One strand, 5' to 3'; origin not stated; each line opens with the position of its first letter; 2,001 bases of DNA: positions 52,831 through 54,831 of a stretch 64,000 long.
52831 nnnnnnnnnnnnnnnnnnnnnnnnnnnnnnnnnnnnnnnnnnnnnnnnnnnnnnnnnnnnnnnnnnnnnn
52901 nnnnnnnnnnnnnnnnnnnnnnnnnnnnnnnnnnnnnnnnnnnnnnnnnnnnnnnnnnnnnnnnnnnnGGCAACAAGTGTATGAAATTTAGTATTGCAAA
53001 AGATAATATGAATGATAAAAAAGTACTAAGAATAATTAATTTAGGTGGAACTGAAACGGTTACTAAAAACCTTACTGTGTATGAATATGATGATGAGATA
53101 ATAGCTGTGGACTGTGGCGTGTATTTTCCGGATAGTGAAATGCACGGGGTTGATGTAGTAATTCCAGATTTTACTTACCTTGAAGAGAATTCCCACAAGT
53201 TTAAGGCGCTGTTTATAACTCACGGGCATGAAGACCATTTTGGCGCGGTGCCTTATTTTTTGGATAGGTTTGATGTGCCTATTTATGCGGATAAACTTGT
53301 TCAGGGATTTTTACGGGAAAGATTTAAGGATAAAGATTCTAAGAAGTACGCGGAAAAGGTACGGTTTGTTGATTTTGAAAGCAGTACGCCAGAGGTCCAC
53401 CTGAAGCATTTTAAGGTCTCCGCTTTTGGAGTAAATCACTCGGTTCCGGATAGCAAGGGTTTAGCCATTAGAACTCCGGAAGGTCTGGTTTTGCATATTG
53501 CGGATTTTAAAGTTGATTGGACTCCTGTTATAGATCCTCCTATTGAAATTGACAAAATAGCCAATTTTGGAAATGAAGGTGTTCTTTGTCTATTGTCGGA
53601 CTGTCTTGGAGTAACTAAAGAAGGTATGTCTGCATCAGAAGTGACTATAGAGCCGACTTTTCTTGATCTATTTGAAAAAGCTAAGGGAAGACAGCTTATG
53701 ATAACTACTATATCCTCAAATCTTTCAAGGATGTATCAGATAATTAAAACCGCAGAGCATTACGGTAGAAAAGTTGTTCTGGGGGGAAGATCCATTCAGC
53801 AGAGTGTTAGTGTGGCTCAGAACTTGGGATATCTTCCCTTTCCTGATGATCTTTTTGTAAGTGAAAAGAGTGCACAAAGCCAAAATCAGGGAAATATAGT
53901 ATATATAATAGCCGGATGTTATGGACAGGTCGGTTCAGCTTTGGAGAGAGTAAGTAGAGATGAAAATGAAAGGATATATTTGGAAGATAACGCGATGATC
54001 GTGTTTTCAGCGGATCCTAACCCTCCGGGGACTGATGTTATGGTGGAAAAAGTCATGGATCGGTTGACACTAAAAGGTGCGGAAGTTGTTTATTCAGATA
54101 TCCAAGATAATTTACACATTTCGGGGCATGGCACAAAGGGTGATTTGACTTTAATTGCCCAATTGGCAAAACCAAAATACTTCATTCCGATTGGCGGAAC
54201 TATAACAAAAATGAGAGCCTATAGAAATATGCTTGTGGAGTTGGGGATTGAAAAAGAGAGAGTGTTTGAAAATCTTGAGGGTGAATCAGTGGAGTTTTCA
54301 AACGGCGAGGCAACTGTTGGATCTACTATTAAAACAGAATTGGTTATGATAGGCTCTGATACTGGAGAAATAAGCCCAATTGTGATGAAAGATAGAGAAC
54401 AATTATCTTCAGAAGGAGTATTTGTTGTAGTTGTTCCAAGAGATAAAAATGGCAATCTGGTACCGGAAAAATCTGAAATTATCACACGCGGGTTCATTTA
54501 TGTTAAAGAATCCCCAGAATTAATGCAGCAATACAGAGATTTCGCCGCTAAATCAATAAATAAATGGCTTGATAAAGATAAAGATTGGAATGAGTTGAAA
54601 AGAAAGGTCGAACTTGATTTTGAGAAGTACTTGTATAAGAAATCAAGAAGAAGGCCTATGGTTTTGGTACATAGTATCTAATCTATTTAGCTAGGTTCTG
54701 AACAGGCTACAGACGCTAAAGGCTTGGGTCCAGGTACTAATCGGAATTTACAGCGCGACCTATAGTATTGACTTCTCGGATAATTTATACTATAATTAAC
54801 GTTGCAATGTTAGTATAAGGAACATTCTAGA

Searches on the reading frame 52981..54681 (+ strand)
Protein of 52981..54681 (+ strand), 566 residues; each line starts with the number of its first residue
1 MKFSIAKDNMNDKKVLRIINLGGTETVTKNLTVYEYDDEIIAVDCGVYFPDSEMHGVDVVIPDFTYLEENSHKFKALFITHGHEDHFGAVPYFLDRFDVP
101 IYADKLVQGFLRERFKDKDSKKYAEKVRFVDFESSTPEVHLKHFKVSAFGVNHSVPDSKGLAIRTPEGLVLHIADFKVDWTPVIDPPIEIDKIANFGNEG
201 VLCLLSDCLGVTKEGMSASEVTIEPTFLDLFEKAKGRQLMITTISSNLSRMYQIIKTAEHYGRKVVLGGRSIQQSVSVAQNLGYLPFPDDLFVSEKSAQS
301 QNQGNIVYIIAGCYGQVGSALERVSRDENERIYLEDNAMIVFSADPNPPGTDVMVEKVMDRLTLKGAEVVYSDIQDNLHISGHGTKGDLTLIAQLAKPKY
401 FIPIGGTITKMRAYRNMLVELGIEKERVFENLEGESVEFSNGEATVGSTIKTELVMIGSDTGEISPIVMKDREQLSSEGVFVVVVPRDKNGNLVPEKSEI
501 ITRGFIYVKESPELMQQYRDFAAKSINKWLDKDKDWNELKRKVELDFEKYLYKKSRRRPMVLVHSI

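Call 58: search_protein_families(library=pfam, proteins=[window:52981-54681:+], max_evalue=0.0001)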
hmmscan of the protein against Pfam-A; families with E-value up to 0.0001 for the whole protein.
window:52981-54681:+ (566 aa): 5 families
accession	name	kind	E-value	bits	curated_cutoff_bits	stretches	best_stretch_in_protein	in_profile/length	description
PF22505.1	RNase_J_b_CASP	-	1.2e-27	96.6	27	1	238-362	3-126/126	Ribonuclease J, beta-CASP domain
PF17770.6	RNase_J_C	-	6.5e-21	75.7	23.8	1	468-563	1-97/102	Ribonuclease J C-terminal domain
PF00753.33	Lactamase_B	-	1e-08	35.8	22.7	1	67-123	37-93/196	Metallo-beta-lactamase superfamily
PF12706.13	Lactamase_B_2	-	5.9e-07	29.7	27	1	69-177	26-144/200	Beta-lactamase superfamily domain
PF07521.17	RMMBL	-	1.6e-05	25.2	21.6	0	372-424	6-59/63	Zn-dependent metallo-hydrolase RNA specificity domain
